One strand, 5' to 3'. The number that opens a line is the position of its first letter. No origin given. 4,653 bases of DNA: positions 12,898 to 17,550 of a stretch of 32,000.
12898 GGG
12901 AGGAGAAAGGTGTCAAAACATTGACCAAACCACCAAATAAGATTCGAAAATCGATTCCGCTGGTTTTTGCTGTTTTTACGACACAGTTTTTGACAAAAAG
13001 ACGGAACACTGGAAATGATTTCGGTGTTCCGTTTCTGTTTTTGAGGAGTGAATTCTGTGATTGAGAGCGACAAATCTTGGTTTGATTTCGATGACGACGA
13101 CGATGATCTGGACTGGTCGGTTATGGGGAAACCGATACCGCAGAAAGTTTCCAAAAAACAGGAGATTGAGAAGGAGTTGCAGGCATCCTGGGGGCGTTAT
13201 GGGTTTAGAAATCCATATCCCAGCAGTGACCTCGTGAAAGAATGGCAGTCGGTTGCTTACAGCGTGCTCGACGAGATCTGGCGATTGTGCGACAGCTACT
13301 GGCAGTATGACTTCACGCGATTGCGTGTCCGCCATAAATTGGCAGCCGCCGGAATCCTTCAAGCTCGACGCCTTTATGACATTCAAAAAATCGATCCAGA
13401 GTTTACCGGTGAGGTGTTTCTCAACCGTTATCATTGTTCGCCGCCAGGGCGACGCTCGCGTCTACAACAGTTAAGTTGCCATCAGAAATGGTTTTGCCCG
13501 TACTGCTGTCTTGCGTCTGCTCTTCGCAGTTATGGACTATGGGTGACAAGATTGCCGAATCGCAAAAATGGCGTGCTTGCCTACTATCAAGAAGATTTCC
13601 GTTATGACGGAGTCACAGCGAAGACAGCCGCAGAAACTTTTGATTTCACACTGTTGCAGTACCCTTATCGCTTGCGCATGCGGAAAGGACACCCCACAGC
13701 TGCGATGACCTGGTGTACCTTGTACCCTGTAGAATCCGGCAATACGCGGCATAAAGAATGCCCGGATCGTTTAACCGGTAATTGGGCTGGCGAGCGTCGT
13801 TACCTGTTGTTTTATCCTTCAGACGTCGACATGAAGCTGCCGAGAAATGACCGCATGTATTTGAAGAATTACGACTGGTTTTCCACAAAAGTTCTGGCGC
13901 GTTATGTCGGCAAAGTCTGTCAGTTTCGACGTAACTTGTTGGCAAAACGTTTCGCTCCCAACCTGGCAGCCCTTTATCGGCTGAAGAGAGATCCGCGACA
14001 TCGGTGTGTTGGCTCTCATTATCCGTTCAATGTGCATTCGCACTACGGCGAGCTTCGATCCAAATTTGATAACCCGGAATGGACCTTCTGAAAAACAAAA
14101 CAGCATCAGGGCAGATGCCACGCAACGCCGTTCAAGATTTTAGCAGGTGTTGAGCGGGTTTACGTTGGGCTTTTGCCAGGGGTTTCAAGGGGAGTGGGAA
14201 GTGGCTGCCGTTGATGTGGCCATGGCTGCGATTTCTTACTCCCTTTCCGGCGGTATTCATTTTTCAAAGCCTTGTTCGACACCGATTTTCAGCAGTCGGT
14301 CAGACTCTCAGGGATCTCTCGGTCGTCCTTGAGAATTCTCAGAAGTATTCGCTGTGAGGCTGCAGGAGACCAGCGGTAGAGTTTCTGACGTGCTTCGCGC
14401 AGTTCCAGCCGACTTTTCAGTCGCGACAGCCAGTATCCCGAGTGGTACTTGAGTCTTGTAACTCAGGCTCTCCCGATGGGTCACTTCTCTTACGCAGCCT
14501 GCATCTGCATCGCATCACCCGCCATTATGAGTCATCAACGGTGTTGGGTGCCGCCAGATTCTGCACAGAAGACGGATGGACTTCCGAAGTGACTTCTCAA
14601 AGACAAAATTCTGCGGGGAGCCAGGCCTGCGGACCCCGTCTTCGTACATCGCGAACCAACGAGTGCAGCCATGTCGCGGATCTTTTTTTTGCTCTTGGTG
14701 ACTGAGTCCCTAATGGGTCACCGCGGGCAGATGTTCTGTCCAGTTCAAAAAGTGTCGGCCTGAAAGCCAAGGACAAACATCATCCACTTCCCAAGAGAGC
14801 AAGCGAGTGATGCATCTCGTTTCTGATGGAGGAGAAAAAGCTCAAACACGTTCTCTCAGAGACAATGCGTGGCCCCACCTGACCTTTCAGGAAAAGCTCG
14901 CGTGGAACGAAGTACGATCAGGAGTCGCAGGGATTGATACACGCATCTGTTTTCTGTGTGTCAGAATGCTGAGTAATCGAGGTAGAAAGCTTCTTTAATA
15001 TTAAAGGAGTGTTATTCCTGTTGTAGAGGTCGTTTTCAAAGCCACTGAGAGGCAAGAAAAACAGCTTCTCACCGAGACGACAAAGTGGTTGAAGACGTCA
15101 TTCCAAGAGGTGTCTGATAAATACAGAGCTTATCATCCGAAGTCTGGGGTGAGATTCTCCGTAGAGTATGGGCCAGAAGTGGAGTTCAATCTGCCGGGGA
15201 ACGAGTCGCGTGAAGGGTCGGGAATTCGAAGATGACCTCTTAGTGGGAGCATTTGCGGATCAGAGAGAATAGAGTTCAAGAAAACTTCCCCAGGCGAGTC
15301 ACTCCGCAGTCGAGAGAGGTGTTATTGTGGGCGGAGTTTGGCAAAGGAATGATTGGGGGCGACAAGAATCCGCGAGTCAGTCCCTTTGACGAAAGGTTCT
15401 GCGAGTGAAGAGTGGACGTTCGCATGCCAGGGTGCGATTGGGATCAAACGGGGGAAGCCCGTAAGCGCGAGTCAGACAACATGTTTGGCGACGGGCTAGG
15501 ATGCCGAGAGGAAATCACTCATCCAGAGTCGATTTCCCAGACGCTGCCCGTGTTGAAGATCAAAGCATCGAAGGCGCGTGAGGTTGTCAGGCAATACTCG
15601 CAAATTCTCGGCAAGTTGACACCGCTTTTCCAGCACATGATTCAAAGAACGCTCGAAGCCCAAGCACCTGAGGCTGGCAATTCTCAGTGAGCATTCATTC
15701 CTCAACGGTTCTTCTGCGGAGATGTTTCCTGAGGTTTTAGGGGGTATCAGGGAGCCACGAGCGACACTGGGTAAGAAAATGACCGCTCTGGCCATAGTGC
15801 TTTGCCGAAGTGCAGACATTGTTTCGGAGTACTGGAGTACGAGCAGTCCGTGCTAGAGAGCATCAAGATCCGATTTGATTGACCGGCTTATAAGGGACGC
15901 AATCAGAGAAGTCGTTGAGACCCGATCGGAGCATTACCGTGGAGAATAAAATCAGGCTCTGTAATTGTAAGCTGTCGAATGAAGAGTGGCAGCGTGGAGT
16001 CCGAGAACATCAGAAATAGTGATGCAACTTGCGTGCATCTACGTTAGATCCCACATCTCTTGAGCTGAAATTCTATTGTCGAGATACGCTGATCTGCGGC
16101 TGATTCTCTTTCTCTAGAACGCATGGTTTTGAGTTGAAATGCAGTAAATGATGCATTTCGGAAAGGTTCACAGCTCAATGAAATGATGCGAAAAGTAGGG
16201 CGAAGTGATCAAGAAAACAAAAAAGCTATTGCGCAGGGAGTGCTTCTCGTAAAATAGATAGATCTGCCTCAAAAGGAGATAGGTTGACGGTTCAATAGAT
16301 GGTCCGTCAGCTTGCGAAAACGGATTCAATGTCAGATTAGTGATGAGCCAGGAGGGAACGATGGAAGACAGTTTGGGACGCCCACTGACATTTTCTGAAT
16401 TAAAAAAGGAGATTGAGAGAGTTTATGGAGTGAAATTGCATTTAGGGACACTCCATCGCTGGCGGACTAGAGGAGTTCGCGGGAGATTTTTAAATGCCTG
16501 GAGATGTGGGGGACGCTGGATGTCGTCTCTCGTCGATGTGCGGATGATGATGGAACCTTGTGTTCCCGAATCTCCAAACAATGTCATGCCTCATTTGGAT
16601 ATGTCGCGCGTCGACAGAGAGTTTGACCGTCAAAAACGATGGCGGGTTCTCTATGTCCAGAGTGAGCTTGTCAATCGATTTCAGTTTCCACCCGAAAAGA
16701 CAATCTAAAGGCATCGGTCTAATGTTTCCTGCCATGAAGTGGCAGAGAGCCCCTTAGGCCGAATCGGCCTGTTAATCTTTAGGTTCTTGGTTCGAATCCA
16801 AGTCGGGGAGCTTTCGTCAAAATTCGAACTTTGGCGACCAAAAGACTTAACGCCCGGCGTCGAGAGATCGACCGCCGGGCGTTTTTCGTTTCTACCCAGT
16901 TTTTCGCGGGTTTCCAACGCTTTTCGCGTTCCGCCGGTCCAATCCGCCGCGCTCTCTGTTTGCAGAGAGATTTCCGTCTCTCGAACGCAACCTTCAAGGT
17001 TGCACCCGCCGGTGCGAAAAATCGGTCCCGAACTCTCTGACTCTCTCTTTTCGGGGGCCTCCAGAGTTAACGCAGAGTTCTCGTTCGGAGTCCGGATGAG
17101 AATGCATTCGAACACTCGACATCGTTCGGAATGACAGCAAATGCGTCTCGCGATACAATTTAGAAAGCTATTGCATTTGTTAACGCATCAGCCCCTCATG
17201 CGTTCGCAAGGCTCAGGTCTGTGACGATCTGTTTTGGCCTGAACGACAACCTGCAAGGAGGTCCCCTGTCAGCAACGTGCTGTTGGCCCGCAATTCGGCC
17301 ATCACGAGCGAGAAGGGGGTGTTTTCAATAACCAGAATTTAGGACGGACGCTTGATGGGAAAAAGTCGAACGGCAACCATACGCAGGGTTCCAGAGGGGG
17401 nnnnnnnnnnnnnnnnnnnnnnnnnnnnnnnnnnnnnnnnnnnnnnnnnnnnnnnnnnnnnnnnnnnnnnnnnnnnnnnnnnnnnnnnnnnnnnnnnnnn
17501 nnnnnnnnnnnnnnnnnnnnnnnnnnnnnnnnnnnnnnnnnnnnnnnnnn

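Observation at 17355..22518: Three-gene operon (TPR-kinase sensor, lone receiver, receiver-PNP nucleosidase): a Detocs-type two-component antiphage system predicted to kill by degrading ATP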

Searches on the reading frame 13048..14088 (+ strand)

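Call 30: search_protein_families(library=pfam, proteins=[window:13048-14088:+], max_evalue=0.01)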
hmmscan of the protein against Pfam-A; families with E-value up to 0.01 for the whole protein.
window:13048-14088:+ (347 aa): 0 families

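Call 66: search_protein_families(library=padloc, proteins=[window:13048-14088:+], max_evalue=0.01)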
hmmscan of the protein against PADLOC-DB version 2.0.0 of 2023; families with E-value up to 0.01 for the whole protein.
window:13048-14088:+ (347 aa): 0 families

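Call 67: search_protein_families(library=phrogs, proteins=[window:13048-14088:+], max_evalue=0.001)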
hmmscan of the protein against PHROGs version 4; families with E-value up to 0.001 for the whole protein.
window:13048-14088:+ (347 aa): 1 family
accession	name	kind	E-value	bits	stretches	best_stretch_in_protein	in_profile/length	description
phrog_12021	-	unknown function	0.00013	23.1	1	38-97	35-86/91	-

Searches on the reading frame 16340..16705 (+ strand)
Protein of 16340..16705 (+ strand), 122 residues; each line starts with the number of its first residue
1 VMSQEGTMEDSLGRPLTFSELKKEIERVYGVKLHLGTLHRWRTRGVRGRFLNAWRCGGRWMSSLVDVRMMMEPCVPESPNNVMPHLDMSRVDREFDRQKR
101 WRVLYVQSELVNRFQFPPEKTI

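Call 30: search_protein_families(library=pfam, proteins=[window:16340-16705:+], max_evalue=0.01)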
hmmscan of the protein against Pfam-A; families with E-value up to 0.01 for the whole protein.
window:16340-16705:+ (122 aa): 1 family
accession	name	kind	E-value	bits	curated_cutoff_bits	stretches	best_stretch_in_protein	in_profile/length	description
PF07618.16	DUF1580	-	1.4e-07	31.5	24.4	1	23-69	4-51/57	Protein of unknown function (DUF1580)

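Call 66: search_protein_families(library=padloc, proteins=[window:16340-16705:+], max_evalue=0.01)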
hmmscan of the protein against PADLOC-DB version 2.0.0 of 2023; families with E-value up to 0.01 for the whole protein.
window:16340-16705:+ (122 aa): 0 families

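Call 67: search_protein_families(library=phrogs, proteins=[window:16340-16705:+], max_evalue=0.001)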
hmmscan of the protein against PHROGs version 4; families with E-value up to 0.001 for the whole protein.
window:16340-16705:+ (122 aa): 0 families

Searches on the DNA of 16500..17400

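Call 83: search_rna_families(source=window, start=16500, end=17400, threshold=evalue, max_evalue=1, show_alignments=2)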
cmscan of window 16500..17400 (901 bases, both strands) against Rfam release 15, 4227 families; matches with E-value up to 1: 1.
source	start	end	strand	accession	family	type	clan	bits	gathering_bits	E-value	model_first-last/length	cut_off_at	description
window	16967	17123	-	RF02197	TP73-AS1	Gene; lncRNA;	-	16.6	75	0.92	1-161/161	no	TP73 antisense RNA 1 conserved region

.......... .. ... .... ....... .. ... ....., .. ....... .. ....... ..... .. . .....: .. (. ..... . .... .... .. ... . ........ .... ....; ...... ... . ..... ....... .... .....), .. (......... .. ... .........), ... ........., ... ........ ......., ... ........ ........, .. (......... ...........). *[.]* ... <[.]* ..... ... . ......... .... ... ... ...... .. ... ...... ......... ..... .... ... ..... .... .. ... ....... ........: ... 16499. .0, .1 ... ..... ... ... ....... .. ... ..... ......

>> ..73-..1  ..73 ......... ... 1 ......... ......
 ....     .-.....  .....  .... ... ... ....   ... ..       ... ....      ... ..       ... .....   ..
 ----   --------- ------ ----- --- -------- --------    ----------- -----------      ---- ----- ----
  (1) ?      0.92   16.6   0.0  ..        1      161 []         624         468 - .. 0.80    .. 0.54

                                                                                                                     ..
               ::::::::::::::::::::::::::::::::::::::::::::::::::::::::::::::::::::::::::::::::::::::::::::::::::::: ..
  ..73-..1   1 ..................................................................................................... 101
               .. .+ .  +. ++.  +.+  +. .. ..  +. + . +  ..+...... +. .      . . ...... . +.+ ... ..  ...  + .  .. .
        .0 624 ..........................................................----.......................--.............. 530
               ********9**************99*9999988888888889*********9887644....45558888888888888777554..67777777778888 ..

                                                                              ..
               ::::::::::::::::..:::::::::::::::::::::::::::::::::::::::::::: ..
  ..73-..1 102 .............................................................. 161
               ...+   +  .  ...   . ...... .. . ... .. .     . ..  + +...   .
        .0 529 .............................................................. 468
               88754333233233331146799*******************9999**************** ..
